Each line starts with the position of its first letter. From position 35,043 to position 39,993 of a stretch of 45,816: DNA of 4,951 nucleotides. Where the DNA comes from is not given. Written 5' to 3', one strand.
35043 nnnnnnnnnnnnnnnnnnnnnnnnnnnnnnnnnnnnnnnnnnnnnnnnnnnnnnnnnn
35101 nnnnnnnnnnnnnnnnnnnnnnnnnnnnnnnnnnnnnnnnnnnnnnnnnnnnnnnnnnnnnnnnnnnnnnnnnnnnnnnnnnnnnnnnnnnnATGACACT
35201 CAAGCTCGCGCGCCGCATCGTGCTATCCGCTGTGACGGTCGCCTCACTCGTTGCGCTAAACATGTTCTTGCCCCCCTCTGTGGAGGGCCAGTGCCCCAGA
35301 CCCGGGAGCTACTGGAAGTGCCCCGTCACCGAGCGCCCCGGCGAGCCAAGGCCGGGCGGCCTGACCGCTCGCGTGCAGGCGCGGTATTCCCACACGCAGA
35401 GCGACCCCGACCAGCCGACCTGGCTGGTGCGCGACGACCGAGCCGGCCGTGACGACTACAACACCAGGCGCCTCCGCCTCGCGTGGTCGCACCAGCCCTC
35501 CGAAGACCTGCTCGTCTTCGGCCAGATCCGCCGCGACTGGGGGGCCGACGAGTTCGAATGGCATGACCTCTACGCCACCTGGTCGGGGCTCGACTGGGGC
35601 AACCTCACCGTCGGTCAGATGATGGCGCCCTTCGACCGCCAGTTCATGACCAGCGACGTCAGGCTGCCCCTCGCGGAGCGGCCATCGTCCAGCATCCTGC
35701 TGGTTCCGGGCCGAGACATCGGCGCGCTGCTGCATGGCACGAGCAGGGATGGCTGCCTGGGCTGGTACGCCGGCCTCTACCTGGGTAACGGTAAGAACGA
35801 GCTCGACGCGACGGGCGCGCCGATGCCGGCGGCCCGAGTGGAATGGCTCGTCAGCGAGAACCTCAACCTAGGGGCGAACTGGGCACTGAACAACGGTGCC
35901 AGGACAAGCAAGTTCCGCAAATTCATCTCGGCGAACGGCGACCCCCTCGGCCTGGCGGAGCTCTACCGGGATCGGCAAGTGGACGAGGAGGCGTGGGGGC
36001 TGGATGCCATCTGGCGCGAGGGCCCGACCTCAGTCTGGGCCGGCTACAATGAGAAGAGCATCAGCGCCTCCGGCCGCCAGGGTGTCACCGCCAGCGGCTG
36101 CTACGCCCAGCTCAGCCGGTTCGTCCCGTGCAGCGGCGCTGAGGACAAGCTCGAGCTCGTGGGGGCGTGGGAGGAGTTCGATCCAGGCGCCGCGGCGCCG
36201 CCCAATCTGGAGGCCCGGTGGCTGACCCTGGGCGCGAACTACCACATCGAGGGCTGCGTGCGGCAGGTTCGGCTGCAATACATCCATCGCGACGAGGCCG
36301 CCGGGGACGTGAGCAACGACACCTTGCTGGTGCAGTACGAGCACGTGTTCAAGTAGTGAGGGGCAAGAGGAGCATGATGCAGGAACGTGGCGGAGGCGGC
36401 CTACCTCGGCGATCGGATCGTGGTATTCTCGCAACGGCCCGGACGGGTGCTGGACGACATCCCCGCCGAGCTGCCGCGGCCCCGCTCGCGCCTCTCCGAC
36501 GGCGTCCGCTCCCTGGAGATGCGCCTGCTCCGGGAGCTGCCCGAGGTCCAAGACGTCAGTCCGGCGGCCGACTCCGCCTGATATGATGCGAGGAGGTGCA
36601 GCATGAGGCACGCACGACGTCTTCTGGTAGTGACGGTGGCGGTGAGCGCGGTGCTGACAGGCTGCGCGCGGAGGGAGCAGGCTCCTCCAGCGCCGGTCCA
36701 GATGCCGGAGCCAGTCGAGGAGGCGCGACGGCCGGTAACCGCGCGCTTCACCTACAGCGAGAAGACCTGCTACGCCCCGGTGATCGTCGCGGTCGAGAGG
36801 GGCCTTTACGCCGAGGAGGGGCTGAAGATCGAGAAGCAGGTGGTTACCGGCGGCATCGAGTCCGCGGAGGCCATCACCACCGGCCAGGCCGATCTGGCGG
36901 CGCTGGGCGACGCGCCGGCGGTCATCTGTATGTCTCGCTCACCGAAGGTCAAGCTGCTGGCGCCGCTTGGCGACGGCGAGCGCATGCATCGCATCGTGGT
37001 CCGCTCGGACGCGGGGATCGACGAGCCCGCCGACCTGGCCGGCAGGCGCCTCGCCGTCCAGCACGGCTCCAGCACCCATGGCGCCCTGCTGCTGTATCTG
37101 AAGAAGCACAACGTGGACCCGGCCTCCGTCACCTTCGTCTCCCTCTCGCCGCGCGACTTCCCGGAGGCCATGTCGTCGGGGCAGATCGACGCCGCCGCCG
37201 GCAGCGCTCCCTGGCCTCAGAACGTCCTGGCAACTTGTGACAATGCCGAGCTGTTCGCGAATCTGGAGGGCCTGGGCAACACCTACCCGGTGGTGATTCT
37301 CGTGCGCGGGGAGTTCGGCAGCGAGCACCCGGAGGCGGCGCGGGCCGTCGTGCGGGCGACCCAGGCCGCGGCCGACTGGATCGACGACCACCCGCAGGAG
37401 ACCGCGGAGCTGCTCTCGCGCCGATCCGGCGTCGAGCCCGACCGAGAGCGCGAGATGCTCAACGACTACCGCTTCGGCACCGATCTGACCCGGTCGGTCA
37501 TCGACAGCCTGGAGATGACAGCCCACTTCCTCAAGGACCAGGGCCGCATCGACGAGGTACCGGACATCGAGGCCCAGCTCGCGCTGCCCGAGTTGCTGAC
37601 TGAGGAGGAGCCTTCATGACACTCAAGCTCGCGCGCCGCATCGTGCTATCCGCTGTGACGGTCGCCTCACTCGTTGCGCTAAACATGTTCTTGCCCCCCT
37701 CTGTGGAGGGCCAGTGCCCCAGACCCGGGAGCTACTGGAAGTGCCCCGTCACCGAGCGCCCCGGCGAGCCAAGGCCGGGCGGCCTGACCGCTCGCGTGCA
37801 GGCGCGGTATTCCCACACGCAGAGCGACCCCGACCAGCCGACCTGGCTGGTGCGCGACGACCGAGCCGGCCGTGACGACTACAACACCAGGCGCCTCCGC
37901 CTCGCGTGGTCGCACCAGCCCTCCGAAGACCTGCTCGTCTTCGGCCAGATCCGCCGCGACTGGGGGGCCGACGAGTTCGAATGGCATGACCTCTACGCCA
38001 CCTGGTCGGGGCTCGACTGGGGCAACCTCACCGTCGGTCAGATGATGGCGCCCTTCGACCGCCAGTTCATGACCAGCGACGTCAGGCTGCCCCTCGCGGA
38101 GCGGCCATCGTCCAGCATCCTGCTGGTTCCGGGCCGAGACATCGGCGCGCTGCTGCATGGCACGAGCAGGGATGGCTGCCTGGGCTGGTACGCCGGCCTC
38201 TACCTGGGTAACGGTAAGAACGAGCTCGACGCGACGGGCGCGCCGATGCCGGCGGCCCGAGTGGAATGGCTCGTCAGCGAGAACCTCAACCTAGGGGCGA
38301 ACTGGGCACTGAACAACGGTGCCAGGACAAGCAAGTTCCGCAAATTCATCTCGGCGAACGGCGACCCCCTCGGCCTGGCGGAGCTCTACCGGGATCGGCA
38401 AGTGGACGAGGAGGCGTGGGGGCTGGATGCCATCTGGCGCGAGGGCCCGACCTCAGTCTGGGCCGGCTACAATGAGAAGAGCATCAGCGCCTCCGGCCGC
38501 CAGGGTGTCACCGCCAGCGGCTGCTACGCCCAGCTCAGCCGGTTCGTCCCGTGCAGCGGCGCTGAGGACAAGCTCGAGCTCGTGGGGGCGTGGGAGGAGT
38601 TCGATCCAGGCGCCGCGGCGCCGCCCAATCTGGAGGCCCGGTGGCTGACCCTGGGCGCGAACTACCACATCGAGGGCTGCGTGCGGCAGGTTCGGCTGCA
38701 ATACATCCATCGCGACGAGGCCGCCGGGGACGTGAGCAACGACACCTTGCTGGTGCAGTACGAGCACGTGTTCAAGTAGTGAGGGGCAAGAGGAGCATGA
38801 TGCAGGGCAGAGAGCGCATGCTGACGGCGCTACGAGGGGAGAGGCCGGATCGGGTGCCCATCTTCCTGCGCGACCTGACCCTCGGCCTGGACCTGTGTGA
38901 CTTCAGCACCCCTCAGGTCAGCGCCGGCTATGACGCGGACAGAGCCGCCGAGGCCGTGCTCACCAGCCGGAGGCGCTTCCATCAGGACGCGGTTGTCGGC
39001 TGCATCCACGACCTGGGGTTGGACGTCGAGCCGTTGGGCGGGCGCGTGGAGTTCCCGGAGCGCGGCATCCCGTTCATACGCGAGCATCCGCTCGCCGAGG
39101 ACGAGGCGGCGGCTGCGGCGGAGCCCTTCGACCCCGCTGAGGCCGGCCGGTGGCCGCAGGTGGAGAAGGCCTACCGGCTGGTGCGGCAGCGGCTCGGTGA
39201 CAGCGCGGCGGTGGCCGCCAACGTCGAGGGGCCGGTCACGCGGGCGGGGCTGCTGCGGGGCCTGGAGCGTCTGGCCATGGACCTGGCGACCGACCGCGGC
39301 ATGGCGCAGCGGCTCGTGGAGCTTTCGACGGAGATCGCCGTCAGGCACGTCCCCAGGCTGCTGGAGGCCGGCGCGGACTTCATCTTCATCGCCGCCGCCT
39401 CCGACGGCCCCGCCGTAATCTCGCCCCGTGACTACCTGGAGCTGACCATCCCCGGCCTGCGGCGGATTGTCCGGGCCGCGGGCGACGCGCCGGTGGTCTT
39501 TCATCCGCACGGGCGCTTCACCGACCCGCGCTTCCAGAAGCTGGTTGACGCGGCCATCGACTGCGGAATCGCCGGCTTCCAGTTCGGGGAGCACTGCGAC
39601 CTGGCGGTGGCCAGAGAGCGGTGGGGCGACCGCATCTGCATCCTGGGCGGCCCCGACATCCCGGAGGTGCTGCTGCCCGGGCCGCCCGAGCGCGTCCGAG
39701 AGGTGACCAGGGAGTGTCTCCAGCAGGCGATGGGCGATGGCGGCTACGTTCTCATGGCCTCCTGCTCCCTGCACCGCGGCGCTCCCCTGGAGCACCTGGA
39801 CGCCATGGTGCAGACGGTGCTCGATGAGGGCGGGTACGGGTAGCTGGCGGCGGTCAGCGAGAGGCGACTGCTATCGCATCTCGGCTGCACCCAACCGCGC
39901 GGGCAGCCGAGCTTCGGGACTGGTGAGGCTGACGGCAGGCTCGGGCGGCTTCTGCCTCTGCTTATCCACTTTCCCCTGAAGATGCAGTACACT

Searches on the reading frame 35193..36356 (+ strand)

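Call 11: search_protein_families(library=pfam, proteins=[window:35193-36356:+], max_evalue=0.01)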
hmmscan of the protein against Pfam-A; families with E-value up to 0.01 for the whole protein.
window:35193-36356:+ (387 aa): 2 families
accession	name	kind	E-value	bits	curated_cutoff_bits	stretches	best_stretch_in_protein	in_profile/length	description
PF07396.17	Porin_O_P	-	1.6e-05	24.8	20.9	1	120-368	67-346/370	Phosphate-selective porin O and P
PF13609.12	Porin_4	-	2.5e-05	24.7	27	0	224-384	155-290/310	Gram-negative porin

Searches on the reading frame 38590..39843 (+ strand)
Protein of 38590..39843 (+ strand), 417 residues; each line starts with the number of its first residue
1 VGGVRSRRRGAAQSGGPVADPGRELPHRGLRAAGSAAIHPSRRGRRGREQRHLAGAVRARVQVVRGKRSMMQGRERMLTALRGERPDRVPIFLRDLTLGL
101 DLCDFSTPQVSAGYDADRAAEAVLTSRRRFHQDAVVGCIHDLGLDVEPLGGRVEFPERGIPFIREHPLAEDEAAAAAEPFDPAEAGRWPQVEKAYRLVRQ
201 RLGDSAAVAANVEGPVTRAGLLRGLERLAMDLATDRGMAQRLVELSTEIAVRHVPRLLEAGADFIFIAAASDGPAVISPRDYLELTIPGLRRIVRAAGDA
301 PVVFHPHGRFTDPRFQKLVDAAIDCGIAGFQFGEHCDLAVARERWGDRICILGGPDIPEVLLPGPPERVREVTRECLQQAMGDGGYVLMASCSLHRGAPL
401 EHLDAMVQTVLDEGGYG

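Call 11: search_protein_families(library=pfam, proteins=[window:38590-39843:+], max_evalue=0.01)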
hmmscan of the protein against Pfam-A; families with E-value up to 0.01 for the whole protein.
window:38590-39843:+ (417 aa): 1 family
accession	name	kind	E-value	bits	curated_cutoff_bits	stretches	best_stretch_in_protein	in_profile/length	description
PF01208.23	URO-D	-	6.4e-51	173.8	23.9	1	74-410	3-343/346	Uroporphyrinogen decarboxylase (URO-D)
